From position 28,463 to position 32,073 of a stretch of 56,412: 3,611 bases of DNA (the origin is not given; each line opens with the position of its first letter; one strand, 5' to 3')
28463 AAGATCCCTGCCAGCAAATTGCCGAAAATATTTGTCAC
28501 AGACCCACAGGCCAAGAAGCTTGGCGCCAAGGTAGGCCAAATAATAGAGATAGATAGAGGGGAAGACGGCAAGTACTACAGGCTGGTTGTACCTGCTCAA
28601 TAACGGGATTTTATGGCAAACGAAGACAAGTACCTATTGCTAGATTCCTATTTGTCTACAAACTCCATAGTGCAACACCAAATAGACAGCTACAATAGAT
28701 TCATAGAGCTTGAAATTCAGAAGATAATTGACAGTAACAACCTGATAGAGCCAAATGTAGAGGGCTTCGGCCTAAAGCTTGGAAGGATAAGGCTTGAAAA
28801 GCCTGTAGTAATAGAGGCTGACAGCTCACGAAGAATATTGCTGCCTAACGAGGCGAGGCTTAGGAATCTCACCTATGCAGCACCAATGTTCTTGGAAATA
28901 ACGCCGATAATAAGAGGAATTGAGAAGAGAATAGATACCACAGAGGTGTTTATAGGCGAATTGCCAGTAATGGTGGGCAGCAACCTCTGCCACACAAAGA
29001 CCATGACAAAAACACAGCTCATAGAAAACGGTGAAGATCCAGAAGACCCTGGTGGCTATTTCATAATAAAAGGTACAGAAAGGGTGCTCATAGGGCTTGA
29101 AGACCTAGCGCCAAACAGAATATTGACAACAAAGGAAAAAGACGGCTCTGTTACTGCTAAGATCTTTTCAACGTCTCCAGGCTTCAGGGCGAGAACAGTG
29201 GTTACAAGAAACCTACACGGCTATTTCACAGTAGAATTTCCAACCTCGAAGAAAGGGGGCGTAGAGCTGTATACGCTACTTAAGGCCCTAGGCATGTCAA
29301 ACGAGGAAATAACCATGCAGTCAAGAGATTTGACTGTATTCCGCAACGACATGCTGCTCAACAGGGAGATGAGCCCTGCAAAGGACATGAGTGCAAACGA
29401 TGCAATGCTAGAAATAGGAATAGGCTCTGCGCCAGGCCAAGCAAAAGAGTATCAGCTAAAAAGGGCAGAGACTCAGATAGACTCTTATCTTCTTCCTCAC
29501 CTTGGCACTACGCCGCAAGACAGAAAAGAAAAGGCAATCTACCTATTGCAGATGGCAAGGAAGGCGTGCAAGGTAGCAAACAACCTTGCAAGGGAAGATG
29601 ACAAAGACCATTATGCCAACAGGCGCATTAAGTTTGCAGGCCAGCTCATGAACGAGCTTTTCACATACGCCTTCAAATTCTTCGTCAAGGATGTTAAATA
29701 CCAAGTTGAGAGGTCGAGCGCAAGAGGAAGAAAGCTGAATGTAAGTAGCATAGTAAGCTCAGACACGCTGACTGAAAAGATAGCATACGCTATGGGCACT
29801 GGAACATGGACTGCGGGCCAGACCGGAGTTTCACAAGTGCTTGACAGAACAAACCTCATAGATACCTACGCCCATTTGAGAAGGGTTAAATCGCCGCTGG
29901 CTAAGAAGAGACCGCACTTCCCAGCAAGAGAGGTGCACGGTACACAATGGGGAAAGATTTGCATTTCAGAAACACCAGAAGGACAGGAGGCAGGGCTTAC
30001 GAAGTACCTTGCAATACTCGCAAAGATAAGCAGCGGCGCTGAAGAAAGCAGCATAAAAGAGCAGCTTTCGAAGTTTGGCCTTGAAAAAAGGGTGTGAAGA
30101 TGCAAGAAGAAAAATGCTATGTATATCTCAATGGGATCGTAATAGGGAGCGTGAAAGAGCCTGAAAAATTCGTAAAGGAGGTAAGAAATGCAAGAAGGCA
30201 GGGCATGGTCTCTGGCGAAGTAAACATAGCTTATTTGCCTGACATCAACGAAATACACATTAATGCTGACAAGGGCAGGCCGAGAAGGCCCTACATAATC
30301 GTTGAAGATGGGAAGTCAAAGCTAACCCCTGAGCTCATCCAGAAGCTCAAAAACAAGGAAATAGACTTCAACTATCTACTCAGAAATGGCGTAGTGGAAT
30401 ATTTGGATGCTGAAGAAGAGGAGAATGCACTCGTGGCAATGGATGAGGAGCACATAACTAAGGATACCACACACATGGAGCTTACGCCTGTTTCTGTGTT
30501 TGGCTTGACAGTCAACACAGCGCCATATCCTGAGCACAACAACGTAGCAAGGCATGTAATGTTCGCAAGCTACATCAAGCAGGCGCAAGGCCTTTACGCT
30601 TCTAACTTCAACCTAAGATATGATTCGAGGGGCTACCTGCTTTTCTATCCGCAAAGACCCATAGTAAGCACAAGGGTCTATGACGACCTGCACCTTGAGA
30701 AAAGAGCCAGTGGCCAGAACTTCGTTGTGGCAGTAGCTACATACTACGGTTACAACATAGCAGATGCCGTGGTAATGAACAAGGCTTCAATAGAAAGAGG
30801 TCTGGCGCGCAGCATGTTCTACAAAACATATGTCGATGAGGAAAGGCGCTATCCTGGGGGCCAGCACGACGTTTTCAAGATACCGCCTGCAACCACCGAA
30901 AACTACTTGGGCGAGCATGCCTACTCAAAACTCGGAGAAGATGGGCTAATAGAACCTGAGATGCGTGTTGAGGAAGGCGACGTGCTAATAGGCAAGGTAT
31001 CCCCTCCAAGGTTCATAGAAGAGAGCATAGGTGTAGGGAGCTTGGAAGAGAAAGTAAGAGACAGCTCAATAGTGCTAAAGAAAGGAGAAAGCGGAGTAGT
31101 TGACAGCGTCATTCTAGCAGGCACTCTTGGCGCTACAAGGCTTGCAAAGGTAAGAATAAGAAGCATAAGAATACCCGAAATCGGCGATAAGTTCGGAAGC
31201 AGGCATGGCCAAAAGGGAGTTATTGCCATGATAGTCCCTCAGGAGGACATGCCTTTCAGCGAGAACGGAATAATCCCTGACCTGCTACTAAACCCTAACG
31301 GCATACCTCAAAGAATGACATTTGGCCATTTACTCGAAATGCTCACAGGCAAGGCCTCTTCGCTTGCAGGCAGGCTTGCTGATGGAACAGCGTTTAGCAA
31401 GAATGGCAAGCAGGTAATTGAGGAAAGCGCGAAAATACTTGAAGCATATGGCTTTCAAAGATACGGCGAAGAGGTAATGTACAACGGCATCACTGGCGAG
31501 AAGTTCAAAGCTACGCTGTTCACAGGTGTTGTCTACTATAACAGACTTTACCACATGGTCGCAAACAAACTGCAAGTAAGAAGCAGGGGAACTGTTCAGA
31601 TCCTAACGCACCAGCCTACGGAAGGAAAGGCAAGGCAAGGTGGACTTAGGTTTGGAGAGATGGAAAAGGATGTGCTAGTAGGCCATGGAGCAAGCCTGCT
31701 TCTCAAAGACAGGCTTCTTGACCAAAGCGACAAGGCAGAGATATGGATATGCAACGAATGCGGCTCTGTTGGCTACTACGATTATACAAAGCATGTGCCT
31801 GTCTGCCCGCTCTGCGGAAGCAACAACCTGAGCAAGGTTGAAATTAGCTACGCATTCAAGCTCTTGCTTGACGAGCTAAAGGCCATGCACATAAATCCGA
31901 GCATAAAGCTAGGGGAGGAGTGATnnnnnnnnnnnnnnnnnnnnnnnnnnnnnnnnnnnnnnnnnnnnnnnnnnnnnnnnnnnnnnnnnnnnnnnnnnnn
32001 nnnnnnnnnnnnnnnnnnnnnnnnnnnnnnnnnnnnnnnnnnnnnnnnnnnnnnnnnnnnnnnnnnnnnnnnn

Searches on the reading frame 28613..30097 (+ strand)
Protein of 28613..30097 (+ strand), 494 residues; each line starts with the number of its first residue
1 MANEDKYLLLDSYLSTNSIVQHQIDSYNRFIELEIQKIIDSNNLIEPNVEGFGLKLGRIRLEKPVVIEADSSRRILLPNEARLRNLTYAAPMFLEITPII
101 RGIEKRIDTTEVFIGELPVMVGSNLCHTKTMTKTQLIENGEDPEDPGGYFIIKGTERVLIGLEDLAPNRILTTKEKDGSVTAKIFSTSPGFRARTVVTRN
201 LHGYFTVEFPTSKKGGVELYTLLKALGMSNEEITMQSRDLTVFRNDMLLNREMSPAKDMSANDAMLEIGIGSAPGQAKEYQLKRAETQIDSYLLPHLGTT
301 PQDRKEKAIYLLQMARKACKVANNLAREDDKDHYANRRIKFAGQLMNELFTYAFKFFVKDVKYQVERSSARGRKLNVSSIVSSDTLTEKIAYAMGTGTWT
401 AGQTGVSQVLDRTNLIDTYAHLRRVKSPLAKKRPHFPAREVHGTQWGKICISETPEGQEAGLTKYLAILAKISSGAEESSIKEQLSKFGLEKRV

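Call 20: search_protein_families(library=pfam, proteins=[window:28613-30097:+], max_evalue=0.01)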
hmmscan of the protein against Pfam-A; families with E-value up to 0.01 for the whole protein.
window:28613-30097:+ (494 aa): 3 families
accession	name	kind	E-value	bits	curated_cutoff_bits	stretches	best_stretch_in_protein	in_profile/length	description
PF04563.20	RNA_pol_Rpb2_1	-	1.6e-52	178.4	28.2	1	19-387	2-202/203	RNA polymerase beta subunit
PF04565.21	RNA_pol_Rpb2_3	-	7.4e-21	74.5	21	1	408-472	1-68/68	RNA polymerase Rpb2, domain 3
PF04561.19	RNA_pol_Rpb2_2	-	2.7e-17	63.5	21.7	1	167-340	2-190/190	RNA polymerase Rpb2, domain 2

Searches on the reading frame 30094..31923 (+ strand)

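Call 20: search_protein_families(library=pfam, proteins=[window:30094-31923:+], max_evalue=0.01)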
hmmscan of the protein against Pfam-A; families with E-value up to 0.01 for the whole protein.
window:30094-31923:+ (609 aa): 5 families
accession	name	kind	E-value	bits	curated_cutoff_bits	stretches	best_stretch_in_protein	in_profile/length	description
PF00562.33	RNA_pol_Rpb2_6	-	1.4e-123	413.1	23.4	1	141-514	3-373/373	RNA polymerase Rpb2, domain 6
PF04560.25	RNA_pol_Rpb2_7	-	8.3e-27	93.9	32.1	1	516-605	1-85/87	RNA polymerase Rpb2, domain 7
PF04566.18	RNA_pol_Rpb2_4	-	4.5e-20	71.9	28.7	1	10-71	1-62/62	RNA polymerase Rpb2, domain 4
PF04567.22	RNA_pol_Rpb2_5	-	5.2e-10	40.5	21.1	1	92-127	1-35/66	RNA polymerase Rpb2, domain 5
PF23145.1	Zf_2nd_IFT121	-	0.00058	19.9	25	1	548-576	14-42/45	IFT121, second zinc finger domain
